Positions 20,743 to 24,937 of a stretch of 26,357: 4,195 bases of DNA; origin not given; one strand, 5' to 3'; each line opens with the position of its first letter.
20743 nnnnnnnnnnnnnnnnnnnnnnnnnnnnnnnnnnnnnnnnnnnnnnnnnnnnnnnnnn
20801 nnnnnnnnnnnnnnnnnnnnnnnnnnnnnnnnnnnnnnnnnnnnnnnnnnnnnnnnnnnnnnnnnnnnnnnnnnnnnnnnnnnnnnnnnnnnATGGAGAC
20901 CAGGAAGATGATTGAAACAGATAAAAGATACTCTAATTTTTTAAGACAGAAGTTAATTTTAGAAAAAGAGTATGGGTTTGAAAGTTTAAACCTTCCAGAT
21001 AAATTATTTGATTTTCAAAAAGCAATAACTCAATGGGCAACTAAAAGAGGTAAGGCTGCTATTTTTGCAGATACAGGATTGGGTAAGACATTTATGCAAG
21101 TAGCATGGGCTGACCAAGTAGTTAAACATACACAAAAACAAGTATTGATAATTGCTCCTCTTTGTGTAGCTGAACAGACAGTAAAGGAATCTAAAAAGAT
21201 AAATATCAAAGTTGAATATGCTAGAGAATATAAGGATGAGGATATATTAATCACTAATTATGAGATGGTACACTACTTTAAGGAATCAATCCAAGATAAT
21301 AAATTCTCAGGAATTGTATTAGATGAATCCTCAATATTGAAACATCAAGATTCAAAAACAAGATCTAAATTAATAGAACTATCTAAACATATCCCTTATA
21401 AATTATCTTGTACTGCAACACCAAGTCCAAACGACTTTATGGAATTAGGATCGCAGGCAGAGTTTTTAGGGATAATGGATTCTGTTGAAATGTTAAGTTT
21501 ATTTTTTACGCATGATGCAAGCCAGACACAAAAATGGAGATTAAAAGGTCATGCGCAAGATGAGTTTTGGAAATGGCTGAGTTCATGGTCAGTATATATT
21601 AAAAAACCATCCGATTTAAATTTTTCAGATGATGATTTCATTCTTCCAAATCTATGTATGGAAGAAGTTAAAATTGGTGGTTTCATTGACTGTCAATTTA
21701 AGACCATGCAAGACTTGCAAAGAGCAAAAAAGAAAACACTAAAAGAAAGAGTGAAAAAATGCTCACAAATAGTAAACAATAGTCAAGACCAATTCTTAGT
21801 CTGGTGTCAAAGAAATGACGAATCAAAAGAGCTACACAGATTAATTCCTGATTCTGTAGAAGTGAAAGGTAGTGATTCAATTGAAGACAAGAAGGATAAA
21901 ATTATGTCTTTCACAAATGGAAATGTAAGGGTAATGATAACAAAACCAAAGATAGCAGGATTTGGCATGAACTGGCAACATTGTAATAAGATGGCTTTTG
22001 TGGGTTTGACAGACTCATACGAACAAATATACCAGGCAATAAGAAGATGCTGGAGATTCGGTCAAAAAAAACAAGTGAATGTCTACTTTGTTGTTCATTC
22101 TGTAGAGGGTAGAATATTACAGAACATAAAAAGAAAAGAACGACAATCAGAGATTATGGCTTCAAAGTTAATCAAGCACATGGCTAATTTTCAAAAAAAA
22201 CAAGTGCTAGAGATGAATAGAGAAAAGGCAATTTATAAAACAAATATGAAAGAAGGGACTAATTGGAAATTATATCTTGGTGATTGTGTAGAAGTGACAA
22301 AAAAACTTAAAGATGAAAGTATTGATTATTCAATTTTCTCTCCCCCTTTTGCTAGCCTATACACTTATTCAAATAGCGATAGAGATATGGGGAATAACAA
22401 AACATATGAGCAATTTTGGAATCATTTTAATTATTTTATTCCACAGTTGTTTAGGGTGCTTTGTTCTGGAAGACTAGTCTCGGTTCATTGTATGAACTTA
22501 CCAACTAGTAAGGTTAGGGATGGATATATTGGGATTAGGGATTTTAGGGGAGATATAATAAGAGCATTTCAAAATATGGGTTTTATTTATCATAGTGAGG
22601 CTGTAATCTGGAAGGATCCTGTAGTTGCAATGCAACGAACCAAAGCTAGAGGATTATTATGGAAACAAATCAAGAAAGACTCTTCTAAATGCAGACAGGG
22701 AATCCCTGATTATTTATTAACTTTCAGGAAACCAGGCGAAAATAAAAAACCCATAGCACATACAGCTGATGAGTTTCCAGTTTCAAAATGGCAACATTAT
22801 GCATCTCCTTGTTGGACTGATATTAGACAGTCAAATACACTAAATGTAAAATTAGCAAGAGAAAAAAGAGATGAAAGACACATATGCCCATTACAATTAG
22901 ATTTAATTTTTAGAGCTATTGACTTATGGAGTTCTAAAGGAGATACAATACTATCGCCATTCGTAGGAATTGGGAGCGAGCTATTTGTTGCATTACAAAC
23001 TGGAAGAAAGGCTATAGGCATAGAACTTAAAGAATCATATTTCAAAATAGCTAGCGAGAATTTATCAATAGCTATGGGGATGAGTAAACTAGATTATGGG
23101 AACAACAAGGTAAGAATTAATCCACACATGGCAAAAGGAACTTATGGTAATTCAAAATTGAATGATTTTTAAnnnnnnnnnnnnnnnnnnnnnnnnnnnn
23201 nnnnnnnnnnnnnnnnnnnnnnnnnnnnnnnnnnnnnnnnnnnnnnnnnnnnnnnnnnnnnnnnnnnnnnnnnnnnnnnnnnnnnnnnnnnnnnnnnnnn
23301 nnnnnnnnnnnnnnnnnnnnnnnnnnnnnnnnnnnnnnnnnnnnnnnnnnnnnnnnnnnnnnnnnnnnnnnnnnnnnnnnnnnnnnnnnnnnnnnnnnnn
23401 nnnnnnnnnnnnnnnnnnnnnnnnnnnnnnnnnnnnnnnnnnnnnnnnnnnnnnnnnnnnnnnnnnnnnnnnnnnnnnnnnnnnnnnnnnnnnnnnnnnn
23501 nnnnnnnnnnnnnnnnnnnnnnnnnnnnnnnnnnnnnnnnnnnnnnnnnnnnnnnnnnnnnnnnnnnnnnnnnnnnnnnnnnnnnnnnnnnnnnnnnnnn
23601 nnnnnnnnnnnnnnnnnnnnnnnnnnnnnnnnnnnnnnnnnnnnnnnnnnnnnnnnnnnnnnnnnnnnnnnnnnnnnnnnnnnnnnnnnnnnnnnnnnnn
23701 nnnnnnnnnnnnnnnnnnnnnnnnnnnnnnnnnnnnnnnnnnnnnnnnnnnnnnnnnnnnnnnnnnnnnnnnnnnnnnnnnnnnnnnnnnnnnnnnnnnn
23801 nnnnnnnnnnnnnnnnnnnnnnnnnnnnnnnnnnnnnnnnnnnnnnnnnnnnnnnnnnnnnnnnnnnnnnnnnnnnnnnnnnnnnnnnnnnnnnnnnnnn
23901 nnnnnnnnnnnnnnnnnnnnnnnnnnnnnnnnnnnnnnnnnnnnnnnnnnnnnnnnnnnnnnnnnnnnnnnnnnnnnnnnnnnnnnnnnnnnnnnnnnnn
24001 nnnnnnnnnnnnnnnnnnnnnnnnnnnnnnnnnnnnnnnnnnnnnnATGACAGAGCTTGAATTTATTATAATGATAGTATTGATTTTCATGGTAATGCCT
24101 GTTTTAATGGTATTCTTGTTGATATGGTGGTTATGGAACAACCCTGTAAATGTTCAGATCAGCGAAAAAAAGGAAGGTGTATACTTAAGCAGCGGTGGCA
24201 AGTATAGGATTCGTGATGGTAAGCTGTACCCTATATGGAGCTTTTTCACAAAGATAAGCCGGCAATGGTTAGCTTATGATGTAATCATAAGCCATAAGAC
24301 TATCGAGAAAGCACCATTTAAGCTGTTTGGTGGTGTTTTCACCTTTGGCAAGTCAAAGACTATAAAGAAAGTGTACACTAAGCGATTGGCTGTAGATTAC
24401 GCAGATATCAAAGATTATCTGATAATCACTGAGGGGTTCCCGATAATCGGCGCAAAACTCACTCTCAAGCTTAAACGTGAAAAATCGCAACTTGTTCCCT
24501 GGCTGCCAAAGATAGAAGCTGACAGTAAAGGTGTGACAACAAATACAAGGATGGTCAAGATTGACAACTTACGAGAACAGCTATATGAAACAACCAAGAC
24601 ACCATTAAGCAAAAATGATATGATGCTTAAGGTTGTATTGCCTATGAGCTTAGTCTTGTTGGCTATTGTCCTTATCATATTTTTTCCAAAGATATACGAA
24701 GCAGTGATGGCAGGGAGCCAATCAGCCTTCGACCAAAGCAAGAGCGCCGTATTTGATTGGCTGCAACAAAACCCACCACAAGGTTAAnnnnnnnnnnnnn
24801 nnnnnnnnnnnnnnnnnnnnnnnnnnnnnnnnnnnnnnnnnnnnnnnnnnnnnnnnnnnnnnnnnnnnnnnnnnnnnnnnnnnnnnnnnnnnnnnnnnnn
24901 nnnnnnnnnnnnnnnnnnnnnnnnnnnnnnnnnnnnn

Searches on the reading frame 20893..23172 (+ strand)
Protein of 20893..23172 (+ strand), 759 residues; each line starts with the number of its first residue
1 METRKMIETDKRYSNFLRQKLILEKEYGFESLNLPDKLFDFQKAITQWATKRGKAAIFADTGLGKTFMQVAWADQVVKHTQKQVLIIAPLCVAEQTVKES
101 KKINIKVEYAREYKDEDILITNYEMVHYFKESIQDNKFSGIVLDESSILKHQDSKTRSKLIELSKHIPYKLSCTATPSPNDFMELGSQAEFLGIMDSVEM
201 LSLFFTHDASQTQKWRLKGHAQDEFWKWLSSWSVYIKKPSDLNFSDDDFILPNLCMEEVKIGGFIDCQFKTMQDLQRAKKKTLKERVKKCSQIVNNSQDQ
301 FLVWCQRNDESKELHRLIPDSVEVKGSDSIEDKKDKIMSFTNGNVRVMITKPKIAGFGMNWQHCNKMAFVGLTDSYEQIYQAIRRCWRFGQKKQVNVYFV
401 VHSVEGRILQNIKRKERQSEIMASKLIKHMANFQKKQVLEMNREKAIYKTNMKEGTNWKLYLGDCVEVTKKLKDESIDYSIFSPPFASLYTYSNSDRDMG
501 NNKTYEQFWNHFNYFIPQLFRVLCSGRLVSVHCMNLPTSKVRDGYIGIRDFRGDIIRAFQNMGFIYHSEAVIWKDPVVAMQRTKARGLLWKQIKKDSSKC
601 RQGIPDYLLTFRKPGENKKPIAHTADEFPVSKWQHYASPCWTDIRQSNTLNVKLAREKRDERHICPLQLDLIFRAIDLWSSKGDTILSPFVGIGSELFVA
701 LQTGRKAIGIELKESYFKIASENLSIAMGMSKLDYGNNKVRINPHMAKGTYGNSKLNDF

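Call 9: search_protein_families(library=pfam, proteins=[window:20893-23172:+], max_evalue=0.01)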
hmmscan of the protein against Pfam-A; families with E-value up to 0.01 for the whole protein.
window:20893-23172:+ (759 aa): 5 families
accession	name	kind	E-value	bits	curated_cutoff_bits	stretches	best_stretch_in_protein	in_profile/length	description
PF01555.25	N6_N4_Mtase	-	9.6e-17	62.1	26.7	1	478-721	2-220/221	DNA methylase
PF00176.29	SNF2-rel_dom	-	7.1e-11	42.2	24.9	1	56-193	20-179/290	SNF2-related domain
PF00271.37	Helicase_C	-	1.7e-08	35.1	23.5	1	287-390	3-110/110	Helicase conserved C-terminal domain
PF00270.35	DEAD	-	6.5e-08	32.9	26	1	42-180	4-162/167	DEAD/DEAH box helicase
PF04851.21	ResIII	-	4.9e-07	30.2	22.5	1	43-178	10-163/164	Type III restriction enzyme, res subunit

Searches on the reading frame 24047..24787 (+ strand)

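Call 9: search_protein_families(library=pfam, proteins=[window:24047-24787:+], max_evalue=0.01)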
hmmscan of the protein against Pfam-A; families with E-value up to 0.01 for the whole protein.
window:24047-24787:+ (246 aa): 1 family
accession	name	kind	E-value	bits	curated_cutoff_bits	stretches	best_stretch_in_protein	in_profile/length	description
PF10277.15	Frag1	-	0.0053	16.8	30.3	0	185-239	152-201/220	Frag1/DRAM/Sfk1 family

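Call 48: search_protein_families(library=phrogs, proteins=[window:24047-24787:+], max_evalue=0.01)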
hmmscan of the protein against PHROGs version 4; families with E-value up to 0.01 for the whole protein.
window:24047-24787:+ (246 aa): 1 family
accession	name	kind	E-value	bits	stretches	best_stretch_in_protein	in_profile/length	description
phrog_35662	-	unknown function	0.0074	17.7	0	182-241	30-90/95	-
